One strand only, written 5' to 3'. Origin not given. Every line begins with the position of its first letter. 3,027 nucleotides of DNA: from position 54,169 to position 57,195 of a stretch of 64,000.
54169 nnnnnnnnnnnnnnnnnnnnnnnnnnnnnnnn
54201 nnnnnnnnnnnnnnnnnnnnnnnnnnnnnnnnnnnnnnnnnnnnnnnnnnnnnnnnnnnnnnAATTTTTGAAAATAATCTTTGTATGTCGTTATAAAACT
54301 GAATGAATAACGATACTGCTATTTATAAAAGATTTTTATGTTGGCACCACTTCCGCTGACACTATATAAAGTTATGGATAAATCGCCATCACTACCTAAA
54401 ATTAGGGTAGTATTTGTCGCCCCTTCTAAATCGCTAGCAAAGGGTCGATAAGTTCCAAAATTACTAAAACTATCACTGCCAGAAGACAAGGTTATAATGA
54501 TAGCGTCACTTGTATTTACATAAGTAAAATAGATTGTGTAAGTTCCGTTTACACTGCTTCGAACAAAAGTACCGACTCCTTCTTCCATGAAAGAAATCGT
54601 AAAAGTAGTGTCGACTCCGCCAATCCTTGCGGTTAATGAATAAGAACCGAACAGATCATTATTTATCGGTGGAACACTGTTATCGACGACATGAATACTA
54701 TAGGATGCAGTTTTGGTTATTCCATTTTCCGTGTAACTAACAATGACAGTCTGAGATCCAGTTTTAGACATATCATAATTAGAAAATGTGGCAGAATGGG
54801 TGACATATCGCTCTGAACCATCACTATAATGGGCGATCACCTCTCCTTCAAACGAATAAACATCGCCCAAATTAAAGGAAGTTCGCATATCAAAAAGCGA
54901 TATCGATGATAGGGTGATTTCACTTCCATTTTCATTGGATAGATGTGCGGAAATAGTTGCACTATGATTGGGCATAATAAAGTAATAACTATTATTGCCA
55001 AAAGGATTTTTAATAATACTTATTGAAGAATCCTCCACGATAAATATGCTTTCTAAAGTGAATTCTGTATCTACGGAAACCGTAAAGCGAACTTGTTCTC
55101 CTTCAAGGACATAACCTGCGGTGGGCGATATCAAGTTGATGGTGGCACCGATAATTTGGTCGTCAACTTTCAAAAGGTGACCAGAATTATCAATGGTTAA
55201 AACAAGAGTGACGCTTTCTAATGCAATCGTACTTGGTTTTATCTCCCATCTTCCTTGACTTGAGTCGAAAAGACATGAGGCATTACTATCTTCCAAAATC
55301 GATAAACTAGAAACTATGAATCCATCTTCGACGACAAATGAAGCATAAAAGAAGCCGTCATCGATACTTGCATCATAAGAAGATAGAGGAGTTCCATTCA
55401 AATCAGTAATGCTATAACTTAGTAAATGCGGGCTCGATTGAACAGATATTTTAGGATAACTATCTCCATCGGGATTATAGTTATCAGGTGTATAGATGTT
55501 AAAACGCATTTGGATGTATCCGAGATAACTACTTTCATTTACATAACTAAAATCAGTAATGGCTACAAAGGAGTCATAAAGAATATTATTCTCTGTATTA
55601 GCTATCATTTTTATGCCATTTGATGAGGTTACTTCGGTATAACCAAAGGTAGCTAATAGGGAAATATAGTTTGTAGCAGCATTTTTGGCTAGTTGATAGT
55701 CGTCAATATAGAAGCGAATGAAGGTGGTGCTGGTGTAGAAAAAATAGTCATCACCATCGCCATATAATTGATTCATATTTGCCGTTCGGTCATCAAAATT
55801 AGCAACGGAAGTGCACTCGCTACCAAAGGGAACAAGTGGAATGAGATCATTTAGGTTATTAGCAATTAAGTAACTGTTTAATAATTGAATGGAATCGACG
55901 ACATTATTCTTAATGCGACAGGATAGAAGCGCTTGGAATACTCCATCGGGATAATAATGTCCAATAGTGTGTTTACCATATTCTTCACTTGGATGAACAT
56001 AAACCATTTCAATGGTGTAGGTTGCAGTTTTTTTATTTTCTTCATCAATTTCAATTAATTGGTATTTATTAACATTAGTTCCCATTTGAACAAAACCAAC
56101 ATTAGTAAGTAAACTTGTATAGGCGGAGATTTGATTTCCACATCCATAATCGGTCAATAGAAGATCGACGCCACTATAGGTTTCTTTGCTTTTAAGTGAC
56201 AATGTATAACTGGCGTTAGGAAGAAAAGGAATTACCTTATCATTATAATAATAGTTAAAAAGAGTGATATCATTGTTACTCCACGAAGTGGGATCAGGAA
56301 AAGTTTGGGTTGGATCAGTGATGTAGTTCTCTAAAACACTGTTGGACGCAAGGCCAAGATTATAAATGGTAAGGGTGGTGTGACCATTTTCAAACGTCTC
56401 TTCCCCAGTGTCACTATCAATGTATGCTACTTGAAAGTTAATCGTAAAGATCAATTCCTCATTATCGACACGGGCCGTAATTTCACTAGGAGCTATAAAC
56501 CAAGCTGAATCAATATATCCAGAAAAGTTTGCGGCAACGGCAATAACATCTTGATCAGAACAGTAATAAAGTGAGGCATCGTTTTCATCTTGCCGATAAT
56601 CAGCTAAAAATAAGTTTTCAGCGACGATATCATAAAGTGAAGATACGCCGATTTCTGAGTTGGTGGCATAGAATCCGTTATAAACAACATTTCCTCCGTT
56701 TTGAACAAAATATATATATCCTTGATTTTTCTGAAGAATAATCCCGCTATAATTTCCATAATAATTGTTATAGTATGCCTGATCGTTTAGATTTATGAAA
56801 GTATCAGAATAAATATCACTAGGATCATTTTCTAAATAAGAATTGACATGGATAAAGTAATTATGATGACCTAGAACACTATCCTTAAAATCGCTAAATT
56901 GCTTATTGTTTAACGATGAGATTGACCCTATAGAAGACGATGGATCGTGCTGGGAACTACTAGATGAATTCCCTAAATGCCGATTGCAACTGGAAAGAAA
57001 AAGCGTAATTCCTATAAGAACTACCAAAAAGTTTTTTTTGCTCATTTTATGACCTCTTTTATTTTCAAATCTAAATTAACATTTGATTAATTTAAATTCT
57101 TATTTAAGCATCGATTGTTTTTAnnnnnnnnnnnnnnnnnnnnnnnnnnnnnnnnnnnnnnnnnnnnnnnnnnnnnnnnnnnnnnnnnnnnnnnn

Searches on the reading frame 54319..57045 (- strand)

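Call 39: search_protein_families(library=pfam, proteins=[window:54319-57045:-], max_evalue=0.001)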
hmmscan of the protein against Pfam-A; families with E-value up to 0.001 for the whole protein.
window:54319-57045:- (908 aa): 1 family
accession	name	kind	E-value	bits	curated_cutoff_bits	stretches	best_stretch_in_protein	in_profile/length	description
PF07523.18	Big_3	-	0.00054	20.6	21.2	1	731-786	15-68/68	Bacterial Ig-like domain (group 3)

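Call 80: search_protein_families(library=padloc, proteins=[window:54319-57045:-], max_evalue=0.001)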
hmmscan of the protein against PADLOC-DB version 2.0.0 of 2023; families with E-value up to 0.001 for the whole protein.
window:54319-57045:- (908 aa): 0 families
